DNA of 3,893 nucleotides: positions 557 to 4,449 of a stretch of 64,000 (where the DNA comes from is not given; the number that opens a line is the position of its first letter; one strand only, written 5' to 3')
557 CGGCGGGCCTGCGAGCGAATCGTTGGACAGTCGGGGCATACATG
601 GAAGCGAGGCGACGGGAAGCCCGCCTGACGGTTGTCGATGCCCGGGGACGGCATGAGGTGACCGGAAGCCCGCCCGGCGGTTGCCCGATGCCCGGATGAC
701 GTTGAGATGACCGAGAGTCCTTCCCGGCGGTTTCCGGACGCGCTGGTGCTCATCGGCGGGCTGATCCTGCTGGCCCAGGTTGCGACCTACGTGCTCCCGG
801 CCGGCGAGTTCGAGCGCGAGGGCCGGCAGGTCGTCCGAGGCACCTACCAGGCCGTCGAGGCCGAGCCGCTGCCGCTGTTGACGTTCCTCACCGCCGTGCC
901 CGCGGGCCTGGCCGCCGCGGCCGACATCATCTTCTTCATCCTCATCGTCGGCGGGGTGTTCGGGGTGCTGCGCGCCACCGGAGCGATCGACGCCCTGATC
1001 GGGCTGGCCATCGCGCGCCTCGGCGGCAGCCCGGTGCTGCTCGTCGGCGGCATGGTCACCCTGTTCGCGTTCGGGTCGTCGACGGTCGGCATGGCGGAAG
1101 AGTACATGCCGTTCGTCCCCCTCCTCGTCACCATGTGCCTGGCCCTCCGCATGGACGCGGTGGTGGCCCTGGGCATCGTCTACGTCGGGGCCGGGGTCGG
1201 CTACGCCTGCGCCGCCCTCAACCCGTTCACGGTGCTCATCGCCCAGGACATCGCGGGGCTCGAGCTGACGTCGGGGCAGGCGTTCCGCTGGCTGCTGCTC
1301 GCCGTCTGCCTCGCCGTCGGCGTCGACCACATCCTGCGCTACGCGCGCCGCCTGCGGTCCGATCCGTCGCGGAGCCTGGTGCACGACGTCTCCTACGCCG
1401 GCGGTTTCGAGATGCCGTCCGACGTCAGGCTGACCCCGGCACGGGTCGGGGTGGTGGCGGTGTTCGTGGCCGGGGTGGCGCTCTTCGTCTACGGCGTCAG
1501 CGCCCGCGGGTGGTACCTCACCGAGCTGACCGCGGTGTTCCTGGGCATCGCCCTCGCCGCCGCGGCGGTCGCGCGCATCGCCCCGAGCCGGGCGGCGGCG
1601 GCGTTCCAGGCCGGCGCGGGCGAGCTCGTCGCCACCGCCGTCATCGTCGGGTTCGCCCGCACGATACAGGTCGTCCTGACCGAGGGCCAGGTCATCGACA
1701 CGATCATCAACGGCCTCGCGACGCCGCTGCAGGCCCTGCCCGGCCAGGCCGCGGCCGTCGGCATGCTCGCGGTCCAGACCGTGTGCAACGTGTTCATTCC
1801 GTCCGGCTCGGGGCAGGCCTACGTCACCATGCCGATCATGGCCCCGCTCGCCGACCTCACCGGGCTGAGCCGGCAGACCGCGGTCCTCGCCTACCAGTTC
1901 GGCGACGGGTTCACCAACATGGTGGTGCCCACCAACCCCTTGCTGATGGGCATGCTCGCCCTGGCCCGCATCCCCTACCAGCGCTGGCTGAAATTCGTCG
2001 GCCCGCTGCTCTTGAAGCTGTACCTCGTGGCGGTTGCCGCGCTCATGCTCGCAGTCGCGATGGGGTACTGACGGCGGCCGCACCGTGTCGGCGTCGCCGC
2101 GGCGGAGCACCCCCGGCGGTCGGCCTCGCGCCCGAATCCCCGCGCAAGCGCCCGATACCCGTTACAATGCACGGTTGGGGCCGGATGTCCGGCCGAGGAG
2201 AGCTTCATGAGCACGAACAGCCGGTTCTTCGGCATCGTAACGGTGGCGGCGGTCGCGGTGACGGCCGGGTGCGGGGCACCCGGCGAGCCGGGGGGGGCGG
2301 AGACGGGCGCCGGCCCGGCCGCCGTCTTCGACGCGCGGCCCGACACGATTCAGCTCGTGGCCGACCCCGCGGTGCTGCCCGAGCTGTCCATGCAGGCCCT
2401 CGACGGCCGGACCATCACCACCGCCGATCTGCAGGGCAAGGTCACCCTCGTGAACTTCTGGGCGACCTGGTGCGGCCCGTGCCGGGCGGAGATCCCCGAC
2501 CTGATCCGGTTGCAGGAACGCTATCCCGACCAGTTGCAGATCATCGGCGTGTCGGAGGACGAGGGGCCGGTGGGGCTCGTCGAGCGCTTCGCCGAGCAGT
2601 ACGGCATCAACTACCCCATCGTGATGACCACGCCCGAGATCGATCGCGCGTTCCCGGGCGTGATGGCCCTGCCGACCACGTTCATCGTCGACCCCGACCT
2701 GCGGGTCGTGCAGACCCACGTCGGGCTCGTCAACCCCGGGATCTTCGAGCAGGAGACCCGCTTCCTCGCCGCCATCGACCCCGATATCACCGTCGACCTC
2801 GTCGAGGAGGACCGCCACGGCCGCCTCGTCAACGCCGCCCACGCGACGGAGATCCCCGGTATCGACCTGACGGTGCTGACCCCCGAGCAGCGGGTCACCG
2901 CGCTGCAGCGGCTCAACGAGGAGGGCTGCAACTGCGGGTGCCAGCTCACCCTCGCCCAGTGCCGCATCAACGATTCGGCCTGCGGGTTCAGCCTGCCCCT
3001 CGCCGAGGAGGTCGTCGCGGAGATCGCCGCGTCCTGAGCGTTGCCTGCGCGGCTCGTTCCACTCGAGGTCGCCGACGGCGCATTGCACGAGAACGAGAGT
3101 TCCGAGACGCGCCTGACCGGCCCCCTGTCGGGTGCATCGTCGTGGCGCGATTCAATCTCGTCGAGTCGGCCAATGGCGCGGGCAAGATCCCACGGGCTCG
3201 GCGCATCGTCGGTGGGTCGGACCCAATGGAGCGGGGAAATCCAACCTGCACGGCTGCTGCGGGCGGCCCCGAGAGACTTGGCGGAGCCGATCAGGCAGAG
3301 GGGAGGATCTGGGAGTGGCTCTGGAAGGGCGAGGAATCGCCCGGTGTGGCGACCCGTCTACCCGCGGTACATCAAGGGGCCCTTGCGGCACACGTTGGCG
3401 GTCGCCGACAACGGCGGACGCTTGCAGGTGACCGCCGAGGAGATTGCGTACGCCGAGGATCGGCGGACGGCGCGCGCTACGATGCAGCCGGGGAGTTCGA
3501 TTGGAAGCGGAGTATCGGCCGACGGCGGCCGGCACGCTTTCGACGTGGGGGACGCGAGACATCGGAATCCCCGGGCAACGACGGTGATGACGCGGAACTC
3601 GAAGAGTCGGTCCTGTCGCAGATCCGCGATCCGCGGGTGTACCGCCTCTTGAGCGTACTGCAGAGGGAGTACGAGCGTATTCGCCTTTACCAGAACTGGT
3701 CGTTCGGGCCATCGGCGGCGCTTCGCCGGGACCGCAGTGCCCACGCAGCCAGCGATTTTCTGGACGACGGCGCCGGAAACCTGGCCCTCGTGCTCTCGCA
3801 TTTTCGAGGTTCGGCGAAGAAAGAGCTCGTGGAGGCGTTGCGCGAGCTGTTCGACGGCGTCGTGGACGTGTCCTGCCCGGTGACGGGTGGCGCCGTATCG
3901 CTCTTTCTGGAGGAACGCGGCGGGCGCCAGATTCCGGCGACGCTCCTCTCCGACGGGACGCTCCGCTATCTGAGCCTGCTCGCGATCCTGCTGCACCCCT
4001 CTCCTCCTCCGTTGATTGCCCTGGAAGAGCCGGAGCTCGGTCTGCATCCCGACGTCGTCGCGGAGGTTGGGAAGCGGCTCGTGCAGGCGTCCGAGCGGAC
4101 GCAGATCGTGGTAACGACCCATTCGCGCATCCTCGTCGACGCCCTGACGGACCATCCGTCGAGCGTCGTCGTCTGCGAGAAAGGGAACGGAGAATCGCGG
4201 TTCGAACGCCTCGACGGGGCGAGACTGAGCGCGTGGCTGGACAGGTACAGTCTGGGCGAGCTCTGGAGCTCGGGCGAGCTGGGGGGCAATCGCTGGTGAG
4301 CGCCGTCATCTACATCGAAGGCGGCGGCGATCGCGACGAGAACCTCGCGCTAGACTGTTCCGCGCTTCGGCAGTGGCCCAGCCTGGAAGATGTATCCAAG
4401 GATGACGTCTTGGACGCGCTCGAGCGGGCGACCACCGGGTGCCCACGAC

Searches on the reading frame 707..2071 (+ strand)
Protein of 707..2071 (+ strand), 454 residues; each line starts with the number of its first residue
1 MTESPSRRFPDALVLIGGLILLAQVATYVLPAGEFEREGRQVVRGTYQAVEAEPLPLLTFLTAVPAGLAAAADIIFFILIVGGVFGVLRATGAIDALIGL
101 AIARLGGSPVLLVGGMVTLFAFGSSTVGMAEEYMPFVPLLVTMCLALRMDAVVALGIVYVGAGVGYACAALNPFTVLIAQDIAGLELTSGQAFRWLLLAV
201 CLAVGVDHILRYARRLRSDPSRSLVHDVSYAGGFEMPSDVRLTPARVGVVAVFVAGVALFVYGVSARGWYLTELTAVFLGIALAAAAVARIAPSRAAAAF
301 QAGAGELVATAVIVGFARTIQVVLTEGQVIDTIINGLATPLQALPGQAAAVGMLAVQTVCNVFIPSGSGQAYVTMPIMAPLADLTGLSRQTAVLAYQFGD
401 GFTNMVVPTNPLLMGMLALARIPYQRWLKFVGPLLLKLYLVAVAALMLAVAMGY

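Call 16: search_protein_families(library=pfam, proteins=[window:707-2071:+], max_evalue=0.001)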
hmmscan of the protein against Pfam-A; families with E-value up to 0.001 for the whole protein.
window:707-2071:+ (454 aa): 3 families
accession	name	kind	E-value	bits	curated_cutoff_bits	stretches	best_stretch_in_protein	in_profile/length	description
PF03606.21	DcuC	-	1.7e-88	297.7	23.1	1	9-450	1-460/461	C4-dicarboxylate anaerobic carrier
PF03806.19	ABG_transport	-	1.8e-06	27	27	1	322-427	353-459/502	AbgT putative transporter family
PF02667.20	SCFA_trans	-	1.2e-05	25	27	1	273-412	283-418/453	Short chain fatty acid transporter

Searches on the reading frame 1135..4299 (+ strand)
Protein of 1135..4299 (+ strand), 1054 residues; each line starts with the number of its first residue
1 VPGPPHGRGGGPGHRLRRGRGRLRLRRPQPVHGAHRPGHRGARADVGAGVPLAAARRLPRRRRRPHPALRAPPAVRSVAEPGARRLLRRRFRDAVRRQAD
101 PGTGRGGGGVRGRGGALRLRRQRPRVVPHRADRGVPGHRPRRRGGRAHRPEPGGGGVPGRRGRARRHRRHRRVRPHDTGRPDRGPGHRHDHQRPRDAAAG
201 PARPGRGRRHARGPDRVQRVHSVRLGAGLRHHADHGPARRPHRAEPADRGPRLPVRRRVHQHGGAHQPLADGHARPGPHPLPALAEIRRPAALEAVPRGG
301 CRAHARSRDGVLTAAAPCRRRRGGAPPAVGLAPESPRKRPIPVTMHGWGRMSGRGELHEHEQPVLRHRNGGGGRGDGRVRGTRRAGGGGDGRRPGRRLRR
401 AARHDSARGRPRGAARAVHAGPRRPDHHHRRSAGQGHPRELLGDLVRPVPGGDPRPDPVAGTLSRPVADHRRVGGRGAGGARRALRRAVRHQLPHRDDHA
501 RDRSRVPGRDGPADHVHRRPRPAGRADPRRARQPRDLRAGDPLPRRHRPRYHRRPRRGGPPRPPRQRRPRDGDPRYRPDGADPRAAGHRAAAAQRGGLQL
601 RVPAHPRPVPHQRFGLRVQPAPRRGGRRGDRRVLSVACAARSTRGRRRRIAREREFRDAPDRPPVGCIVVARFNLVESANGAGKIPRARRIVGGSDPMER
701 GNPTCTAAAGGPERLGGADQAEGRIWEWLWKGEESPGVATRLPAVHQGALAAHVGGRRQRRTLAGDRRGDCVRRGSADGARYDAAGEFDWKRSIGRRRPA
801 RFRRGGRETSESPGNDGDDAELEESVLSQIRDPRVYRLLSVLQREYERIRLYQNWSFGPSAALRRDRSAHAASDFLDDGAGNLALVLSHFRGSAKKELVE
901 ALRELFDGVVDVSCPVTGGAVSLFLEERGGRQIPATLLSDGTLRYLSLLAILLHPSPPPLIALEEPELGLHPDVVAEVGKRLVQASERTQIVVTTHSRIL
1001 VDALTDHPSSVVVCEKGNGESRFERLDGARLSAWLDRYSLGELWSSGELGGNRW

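Call 5: search_protein_families(library=pfam, proteins=[window:1135-4299:+], max_evalue=0.01)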
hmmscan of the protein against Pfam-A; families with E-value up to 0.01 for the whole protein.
window:1135-4299:+ (1054 aa): 2 families
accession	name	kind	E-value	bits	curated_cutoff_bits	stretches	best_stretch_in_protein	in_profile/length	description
PF13304.12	AAA_21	-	3e-23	83.8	27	1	773-1002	92-304/304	AAA domain, putative AbiEii toxin, Type IV TA system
PF13175.12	AAA_15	-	1.6e-05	25.2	32.1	1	956-1001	327-374/374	AAA ATPase domain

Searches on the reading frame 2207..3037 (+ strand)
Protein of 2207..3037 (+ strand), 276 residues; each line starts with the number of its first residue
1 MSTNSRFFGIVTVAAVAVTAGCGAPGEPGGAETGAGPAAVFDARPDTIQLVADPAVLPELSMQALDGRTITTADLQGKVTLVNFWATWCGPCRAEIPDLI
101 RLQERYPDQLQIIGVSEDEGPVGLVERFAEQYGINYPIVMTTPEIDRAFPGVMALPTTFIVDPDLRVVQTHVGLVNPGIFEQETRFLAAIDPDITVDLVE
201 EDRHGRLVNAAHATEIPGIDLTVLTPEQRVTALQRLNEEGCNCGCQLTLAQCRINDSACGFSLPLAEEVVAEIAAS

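Call 16: search_protein_families(library=pfam, proteins=[window:2207-3037:+], max_evalue=0.001)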
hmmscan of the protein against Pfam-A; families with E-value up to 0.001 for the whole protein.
window:2207-3037:+ (276 aa): 5 families
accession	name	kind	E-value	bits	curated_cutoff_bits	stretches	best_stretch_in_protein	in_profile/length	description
PF00578.27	AhpC-TSA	-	8.8e-20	71.3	26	1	57-168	5-122/124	AhpC/TSA family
PF08534.16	Redoxin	-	1.8e-16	60.7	26.6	1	57-176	6-137/148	Redoxin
PF13905.12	Thioredoxin_8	-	6.1e-09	36.5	27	1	77-166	1-93/94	Thioredoxin-like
PF00085.26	Thioredoxin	-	6.1e-08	33.1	23.5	1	78-119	19-60/103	Thioredoxin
PF13098.12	Thioredoxin_2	-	0.00025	21.8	27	1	75-182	3-102/104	Thioredoxin-like domain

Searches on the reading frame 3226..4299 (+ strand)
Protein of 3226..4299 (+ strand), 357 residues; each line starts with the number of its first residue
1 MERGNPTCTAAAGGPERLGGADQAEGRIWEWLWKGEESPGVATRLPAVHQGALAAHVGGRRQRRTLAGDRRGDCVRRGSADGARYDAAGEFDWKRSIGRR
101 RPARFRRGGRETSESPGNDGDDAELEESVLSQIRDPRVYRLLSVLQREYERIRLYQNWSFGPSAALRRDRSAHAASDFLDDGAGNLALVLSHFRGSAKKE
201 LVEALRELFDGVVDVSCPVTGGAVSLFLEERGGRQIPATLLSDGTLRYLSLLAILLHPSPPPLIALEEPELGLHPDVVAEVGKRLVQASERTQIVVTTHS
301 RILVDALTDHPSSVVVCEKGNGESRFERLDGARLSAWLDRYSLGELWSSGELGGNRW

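Call 46: search_protein_families(library=pfam, proteins=[window:3226-4299:+], max_evalue=0.001)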
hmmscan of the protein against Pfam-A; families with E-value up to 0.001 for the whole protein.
window:3226-4299:+ (357 aa): 2 families
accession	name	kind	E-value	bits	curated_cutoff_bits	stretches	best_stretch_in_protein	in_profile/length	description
PF13304.12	AAA_21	-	4e-24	86.7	27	1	76-305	92-304/304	AAA domain, putative AbiEii toxin, Type IV TA system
PF13175.12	AAA_15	-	3.5e-06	27.3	32.1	1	259-304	327-374/374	AAA ATPase domain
